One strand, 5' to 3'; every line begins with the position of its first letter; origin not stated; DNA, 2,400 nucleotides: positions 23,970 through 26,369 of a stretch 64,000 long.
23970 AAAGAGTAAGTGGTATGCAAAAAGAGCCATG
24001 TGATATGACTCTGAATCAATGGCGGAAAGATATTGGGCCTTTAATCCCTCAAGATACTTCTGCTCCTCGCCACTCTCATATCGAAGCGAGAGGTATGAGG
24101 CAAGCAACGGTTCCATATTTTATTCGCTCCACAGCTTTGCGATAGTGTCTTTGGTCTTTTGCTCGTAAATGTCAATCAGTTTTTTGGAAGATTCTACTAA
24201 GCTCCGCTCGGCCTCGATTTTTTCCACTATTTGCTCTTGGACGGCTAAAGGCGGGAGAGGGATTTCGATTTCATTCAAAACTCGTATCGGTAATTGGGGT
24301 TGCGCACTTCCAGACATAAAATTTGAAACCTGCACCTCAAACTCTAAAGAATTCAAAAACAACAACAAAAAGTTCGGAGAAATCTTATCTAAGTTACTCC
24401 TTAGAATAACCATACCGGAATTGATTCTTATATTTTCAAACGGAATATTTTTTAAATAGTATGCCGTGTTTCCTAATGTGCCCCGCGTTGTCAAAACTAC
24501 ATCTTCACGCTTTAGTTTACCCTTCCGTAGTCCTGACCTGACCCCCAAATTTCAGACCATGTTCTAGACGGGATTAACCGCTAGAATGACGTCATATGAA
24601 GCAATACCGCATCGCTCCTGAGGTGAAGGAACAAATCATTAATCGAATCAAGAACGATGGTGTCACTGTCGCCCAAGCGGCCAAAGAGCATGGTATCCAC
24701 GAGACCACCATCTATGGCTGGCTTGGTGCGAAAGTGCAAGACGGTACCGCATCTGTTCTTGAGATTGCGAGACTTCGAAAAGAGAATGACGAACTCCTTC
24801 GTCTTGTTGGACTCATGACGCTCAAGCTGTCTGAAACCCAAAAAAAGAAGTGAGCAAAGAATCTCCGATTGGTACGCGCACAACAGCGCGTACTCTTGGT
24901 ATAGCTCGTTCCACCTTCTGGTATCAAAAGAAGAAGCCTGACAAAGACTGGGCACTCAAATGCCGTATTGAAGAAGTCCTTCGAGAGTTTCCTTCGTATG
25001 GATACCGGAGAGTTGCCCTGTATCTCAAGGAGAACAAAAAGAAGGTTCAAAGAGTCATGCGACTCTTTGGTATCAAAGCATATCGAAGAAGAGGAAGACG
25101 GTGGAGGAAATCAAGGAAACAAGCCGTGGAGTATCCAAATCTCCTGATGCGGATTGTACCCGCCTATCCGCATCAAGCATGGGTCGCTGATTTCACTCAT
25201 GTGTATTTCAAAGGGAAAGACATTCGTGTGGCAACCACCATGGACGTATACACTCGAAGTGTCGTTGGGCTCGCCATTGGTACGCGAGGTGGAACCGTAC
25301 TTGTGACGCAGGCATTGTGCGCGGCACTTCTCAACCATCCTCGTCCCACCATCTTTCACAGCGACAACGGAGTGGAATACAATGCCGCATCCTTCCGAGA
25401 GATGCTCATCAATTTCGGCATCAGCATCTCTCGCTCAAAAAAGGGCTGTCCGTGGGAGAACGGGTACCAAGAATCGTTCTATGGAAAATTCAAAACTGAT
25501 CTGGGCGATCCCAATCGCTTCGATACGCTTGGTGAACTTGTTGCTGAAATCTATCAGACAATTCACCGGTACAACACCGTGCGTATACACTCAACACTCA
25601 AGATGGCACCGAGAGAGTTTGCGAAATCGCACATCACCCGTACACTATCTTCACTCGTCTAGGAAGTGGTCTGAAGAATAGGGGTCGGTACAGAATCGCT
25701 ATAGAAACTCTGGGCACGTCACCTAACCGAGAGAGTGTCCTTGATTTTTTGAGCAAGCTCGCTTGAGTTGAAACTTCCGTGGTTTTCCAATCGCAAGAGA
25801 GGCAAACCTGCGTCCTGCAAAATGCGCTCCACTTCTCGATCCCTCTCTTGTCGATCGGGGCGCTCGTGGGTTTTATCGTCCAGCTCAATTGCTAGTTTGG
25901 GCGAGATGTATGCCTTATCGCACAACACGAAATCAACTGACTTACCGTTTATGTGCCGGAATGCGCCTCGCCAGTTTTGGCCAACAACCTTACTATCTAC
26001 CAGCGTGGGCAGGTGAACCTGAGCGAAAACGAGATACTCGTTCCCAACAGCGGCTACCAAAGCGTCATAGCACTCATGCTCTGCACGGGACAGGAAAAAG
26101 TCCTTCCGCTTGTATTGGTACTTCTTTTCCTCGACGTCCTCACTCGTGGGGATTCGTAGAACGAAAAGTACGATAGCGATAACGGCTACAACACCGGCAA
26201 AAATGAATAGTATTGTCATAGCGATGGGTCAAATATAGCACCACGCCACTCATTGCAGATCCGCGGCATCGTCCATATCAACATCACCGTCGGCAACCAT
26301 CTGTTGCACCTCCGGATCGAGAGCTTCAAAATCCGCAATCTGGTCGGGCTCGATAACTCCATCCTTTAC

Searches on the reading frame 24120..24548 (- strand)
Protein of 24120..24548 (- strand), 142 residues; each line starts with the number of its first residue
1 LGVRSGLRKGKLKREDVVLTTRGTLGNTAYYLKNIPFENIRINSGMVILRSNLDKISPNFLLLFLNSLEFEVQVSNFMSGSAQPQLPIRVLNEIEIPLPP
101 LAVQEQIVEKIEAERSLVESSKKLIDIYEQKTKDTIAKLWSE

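Call 39: search_protein_families(library=pfam, proteins=[window:24120-24548:-], max_evalue=0.01)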
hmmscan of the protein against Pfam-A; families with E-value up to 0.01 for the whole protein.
window:24120-24548:- (142 aa): 1 family
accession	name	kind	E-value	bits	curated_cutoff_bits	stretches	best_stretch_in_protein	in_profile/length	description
PF01420.25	Methylase_S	-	2.4e-11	44.6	22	1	12-120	57-158/168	Type I restriction modification DNA specificity domain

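Call 40: search_protein_families(library=padloc, proteins=[window:24120-24548:-], max_evalue=0.01)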
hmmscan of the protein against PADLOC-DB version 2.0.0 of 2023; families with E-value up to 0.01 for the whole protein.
window:24120-24548:- (142 aa): 113 families (the best 25 are shown)
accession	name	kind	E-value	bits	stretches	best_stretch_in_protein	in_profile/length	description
PDLC03079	Specificity_I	-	1.7e-19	68.3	1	7-126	80-195/470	Type I specificity subunit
PDLC03086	Specificity_I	-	3.6e-19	67.1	1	7-121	67-180/458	Type I specificity subunit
PDLC04137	mad5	-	3.8e-19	67.2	1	10-131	62-179/392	mads_5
PDLC03089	Specificity_I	-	1.4e-18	65.2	1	7-113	63-167/446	Type I specificity subunit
PDLC03099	Specificity_I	-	1.8e-18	64.9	1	9-140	46-168/405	Type I specificity subunit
PDLC03073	Specificity_I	-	1.8e-18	64.9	1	7-136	77-209/437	Type I specificity subunit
PDLC03154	Specificity_I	-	3.9e-18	64.1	1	7-107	60-156/406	Type I specificity subunit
PDLC03084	Specificity_I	-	5.7e-18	63.4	1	7-122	255-371/392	Type I specificity subunit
PDLC03168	Specificity_I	-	2.7e-15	54.8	1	7-113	62-164/459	Type I specificity subunit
PDLC03072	Specificity_I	-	2.9e-15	54.3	1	10-118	299-407/448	Type I specificity subunit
PDLC03076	Specificity_I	-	3.2e-15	54.4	1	11-113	379-478/488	Type I specificity subunit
PDLC03068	Specificity_I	-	4e-15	53.9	1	12-109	66-160/403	Type I specificity subunit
PDLC03107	Specificity_I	-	7.8e-15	52.8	1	12-132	64-177/392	Type I specificity subunit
PDLC03100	Specificity_I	-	8.2e-15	53.1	1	7-136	254-384/392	Type I specificity subunit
PDLC03179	Specificity_I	-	2.7e-14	51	1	9-130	456-574/589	Type I specificity subunit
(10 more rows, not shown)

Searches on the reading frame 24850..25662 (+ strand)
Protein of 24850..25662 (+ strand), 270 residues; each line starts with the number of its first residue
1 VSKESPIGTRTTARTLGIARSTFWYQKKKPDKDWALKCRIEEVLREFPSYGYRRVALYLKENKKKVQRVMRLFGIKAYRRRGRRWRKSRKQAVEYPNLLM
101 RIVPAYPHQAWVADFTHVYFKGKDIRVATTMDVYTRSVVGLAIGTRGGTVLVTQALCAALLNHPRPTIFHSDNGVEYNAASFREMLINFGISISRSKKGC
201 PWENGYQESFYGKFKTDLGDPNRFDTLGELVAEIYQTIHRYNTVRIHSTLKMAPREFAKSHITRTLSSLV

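Call 39: search_protein_families(library=pfam, proteins=[window:24850-25662:+], max_evalue=0.01)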
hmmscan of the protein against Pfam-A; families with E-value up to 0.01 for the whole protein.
window:24850-25662:+ (270 aa): 4 families
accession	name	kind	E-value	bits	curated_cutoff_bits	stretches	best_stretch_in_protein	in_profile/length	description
PF00665.32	rve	-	3.3e-17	63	32.6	1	107-200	4-101/102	Integrase core domain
PF13683.12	rve_3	-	1.2e-13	51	26.5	1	190-254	2-66/67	Integrase core domain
PF13333.12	rve_2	-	1.8e-07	31.6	22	1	208-257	1-51/56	Integrase core domain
PF13276.12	HTH_21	-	3.7e-06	27.5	28.1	1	36-81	6-58/60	HTH-like domain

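Call 40: search_protein_families(library=padloc, proteins=[window:24850-25662:+], max_evalue=0.01)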
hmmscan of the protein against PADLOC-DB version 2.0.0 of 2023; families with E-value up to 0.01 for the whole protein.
window:24850-25662:+ (270 aa): 0 families

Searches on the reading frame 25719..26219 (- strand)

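Call 39: search_protein_families(library=pfam, proteins=[window:25719-26219:-], max_evalue=0.01)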
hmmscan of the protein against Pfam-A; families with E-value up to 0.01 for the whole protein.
window:25719-26219:- (166 aa): 4 families
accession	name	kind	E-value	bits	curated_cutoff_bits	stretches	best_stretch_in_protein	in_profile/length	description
PF10881.14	DUF2726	-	4.7e-29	101.1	24.7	1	43-161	5-124/126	Protein of unknown function (DUF2726)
PF18741.7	MTES_1575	-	1.8e-05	25.2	38.2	1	90-148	22-80/96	REase_MTES_1575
PF04480.18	DUF559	-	0.00013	22.2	20.6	1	96-158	42-103/109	Protein of unknown function (DUF559)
PF17231.7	DUF5305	-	0.008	16.1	29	0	2-41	117-159/217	Family of unknown function (DUF5305)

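Call 40: search_protein_families(library=padloc, proteins=[window:25719-26219:-], max_evalue=0.01)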
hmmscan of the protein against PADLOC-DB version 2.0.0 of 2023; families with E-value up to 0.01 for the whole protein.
window:25719-26219:- (166 aa): 0 families
